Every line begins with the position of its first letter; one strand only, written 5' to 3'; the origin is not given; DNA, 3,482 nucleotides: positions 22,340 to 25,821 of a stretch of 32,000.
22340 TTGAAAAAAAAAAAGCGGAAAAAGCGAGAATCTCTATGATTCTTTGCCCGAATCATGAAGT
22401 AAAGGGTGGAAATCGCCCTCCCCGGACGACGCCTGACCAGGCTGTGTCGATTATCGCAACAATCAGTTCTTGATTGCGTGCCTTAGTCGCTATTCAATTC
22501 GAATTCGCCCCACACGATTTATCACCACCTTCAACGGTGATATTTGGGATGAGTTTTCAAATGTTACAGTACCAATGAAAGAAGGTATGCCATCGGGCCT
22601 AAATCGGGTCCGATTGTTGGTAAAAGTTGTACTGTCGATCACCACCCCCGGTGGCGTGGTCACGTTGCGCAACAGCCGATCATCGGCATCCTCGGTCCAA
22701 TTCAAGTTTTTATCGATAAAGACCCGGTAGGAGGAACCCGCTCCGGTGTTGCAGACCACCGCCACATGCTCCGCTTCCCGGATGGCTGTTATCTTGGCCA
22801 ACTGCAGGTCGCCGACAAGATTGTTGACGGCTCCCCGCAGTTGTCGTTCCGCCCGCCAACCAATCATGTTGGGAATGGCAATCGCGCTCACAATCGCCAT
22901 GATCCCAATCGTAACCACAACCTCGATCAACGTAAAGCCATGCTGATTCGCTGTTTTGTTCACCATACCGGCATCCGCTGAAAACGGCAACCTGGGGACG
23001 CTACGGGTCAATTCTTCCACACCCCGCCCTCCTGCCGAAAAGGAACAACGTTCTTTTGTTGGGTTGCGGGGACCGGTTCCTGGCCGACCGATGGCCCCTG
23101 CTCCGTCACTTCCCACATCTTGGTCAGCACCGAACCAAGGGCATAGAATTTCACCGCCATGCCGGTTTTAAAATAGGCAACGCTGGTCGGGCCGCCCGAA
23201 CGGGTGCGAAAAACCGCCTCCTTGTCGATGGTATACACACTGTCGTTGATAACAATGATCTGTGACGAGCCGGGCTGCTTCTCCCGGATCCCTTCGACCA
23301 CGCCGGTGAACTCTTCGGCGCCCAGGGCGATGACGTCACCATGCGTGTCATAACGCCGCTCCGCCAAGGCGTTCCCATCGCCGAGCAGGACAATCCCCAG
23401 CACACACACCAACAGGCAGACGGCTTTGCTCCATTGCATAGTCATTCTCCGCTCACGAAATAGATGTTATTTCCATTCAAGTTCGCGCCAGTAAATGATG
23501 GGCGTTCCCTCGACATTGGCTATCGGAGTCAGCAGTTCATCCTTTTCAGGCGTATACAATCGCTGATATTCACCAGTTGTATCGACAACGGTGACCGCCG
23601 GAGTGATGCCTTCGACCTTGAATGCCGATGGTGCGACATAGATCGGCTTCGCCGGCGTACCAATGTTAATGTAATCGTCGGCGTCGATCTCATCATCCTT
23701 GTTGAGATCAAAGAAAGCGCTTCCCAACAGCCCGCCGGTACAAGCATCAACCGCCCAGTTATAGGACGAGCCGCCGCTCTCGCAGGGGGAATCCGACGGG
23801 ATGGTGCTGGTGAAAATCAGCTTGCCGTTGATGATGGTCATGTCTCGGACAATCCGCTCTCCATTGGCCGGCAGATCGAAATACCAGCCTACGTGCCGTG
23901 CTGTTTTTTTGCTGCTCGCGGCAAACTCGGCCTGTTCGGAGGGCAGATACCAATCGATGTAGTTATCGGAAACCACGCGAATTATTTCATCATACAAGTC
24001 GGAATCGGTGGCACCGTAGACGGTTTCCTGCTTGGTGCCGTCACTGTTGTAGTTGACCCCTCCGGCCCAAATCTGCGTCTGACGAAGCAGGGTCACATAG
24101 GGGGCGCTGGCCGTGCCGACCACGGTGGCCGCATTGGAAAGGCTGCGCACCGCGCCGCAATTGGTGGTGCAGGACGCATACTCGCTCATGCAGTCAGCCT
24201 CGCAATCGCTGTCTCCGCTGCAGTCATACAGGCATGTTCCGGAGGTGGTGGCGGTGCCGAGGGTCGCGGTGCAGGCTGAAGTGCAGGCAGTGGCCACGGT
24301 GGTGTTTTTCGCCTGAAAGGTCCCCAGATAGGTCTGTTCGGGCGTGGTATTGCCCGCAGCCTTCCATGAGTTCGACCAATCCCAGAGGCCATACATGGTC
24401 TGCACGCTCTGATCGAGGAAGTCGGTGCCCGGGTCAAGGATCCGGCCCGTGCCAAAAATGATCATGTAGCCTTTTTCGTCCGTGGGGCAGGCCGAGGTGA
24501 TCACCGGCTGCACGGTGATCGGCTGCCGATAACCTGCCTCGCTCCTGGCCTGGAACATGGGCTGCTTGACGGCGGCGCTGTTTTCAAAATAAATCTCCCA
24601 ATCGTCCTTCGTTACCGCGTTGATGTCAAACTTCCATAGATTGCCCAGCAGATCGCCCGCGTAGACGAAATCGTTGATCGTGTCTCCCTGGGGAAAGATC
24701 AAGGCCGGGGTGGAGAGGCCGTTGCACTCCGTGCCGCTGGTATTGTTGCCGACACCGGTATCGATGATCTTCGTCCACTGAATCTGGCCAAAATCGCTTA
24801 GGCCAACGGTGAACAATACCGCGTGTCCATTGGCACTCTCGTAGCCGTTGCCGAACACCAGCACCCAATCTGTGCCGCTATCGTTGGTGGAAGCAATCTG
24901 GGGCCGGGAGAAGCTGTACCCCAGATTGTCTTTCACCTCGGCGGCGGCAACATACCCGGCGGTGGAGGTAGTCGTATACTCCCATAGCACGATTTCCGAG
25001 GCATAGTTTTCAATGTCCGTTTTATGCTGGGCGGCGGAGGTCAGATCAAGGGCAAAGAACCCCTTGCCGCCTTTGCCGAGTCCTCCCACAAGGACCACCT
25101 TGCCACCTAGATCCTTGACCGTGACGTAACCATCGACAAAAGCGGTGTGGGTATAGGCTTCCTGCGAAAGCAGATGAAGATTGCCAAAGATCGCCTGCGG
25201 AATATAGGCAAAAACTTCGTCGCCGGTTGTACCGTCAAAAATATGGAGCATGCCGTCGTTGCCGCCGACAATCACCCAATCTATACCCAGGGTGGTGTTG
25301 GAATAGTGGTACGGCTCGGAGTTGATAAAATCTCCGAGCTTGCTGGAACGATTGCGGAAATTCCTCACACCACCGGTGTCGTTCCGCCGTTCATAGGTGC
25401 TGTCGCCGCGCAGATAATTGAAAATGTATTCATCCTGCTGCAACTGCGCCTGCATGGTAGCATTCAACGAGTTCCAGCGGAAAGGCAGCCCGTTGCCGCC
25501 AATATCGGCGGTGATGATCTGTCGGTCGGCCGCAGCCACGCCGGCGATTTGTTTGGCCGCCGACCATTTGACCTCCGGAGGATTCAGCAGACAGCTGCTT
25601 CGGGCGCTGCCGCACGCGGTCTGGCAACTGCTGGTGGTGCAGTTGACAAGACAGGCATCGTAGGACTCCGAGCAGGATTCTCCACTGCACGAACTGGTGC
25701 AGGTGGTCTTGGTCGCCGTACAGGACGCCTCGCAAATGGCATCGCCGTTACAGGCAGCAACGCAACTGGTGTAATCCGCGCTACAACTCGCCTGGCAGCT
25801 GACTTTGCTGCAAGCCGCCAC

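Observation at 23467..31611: Giant PilY1-family protein (about 2,714 aa), more than twice canonical size, with a large stacked N-terminal module array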

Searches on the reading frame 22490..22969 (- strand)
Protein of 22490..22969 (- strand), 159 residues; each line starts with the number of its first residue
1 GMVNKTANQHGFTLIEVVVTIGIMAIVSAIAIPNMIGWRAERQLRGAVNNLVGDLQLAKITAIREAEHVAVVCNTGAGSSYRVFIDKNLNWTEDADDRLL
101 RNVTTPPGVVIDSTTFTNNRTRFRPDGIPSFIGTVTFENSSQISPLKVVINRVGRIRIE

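Call 19: search_protein_families(library=pfam, proteins=[window:22490-22969:-], max_evalue=0.1)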
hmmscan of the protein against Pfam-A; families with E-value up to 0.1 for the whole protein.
window:22490-22969:- (159 aa): 2 families
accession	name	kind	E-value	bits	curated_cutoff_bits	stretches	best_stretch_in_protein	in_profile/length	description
PF12019.13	GspH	-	1.6e-15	58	21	1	47-154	1-108/108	Type II transport protein GspH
PF07963.17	N_methyl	-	9.7e-09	34.9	21.2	1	8-32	3-27/27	Prokaryotic N-terminal methylation motif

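Call 62: search_protein_families(library=ncbifam, proteins=[window:22490-22969:-], max_evalue=0.1)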
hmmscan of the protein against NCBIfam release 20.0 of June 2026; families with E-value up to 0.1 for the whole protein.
window:22490-22969:- (159 aa): 13 families
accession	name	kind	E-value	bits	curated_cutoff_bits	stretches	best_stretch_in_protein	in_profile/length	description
NF007800.0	PRK10506.1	equivalog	6.9e-08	32.5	158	1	5-157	4-150/163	prepilin peptidase-dependent protein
TIGR01708.2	typeII_sec_gspH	equivalog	1e-07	32.1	80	1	9-106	1-96/169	type II secretion system minor pseudopilin GspH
NF007862.0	PRK10574.1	equivalog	1.1e-07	32.1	138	1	8-38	3-33/145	prepilin peptidase-dependent pilin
TIGR02532.1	IV_pilin_GFxxxE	domain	1.6e-07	30.8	16.3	1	9-32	1-24/24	prepilin-type N-terminal cleavage/methylation domain-containing protein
TIGR02596.1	TIGR02596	subfamily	1.9e-07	31.3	70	1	12-71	1-60/196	Verru_Chthon cassette protein D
NF041775.1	typeIV_PilA_Myxo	equivalog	1.2e-06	28.7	400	1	9-51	10-52/214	type IV pilin protein PilA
NF040982.1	ComGD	equivalog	1.5e-05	25.4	70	1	10-138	2-119/139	competence type IV pilus minor pilin ComGD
NF040999.1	pilin_ComGC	equivalog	0.0018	18.4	75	1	10-39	2-31/84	competence type IV pilus major pilin ComGC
TIGR01710.1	typeII_sec_gspG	equivalog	0.0018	18.3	88.85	1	10-47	1-38/134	type II secretion system major pseudopilin GspG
NF041013.1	T4P_ComGE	equivalog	0.0029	17.7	49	1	8-43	2-37/83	competence type IV pilus minor pilin ComGE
NF047827.1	T3SSXpsH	equivalog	0.0029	17.4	160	1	11-67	2-58/145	type II secretion system protein XpsH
NF047828.1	T3SSXpsI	equivalog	0.013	15.5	150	1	9-48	1-38/132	type II secretion system protein XpsI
TIGR01707.1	gspI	equivalog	0.015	15.8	44.35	1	11-36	1-26/101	type II secretion system minor pseudopilin GspI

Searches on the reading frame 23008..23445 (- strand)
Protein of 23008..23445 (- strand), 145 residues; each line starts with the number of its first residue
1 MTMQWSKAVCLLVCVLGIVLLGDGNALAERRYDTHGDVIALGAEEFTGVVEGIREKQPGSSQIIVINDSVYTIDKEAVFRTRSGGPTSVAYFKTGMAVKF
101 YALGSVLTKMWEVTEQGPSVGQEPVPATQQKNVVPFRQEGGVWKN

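Call 19: search_protein_families(library=pfam, proteins=[window:23008-23445:-], max_evalue=0.1)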
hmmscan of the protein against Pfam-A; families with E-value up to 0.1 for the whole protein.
window:23008-23445:- (145 aa): 0 families

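Call 62: search_protein_families(library=ncbifam, proteins=[window:23008-23445:-], max_evalue=0.1)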
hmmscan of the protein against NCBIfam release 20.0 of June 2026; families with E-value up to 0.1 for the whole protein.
window:23008-23445:- (145 aa): 0 families

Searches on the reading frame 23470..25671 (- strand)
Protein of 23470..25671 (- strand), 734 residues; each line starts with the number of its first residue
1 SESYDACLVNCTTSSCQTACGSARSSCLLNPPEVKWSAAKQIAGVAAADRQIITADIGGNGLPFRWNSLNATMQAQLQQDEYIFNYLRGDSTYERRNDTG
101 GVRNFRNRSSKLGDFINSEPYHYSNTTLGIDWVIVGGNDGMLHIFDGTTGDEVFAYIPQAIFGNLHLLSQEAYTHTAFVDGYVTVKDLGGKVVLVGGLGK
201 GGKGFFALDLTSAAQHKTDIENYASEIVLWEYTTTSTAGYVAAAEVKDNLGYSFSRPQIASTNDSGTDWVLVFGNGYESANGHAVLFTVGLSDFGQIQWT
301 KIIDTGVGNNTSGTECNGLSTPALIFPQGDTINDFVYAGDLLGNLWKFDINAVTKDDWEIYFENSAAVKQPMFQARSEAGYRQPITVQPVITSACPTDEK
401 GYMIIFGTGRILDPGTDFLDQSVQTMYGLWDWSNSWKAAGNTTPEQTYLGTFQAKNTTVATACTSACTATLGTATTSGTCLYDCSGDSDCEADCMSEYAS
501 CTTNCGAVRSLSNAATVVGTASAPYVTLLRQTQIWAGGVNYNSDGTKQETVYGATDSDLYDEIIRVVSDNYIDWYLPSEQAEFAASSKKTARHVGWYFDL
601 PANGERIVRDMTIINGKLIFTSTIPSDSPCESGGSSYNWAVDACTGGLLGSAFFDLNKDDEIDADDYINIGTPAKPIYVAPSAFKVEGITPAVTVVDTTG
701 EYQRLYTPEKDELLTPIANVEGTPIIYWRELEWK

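Call 17: search_solved_structures(query=window:23470-25671:-, max_evalue=0.01, show_alignments=2)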
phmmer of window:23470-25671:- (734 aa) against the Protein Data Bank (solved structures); distinct sequences matched with E-value up to 0.01: 1.
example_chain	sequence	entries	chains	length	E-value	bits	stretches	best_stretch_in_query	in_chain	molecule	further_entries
3hx6_A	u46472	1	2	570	3.6e-53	184.5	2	133-469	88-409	Type 4 fimbrial biogenesis protein PilY1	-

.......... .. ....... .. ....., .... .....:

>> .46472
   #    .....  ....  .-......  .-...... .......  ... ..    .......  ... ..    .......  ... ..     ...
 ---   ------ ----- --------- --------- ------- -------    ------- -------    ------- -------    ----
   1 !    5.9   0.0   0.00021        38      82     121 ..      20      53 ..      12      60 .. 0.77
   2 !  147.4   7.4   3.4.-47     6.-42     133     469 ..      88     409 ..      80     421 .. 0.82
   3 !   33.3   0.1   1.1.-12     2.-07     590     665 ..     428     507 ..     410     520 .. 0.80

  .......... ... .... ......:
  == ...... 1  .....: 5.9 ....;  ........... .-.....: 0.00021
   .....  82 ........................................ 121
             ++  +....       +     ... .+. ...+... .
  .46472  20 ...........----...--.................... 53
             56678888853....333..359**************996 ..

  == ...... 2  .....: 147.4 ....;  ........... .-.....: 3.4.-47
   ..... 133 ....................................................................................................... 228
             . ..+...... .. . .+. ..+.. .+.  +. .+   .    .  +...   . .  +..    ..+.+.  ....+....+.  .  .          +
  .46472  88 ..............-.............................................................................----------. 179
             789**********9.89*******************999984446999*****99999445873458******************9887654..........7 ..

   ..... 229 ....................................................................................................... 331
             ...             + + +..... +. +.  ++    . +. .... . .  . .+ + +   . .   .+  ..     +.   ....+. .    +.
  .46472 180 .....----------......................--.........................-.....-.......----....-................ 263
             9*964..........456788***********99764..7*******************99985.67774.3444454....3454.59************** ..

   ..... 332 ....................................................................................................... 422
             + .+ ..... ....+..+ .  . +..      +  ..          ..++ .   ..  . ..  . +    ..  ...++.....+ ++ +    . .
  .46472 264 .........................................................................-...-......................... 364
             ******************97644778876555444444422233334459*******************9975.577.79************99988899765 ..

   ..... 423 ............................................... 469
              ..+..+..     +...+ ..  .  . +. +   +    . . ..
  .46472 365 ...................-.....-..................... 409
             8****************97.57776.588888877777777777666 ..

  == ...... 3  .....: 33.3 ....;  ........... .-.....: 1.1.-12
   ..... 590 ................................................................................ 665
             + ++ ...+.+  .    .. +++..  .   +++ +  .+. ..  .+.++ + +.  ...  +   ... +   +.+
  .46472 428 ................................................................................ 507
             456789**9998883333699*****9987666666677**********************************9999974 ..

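Call 25: search_protein_representatives(protein=window:23470-25434:-)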
Query: 655 residues. Proteins with E-value up to 0.001 (for the whole library): 7850; up to 1e-10: 5863; up to 1e-30: 2694. The best 150 are listed.
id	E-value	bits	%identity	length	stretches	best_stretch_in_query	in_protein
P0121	2.9e-254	862.1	59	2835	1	2-654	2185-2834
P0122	9.0e-238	807.6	57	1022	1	5-655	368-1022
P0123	1.5e-236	803.5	59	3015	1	6-655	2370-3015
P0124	1.3e-222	757.5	54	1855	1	4-655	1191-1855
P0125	3.6e-218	742.8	54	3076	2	2-428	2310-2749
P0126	2.1e-171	588.3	50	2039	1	2-646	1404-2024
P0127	1.8e-154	532.3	49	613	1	62-629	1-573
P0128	1.7e-126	439.8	57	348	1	308-655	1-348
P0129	3.3e-121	422.4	47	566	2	4-374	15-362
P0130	1.3e-115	404.0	46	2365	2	6-375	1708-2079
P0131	4.3e-109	382.4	42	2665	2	2-426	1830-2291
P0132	3.1e-107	376.2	41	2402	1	5-652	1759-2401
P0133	4.0e-107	375.9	45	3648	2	5-377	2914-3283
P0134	1.1e-106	374.4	43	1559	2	2-374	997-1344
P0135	3.5e-106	372.8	44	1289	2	2-376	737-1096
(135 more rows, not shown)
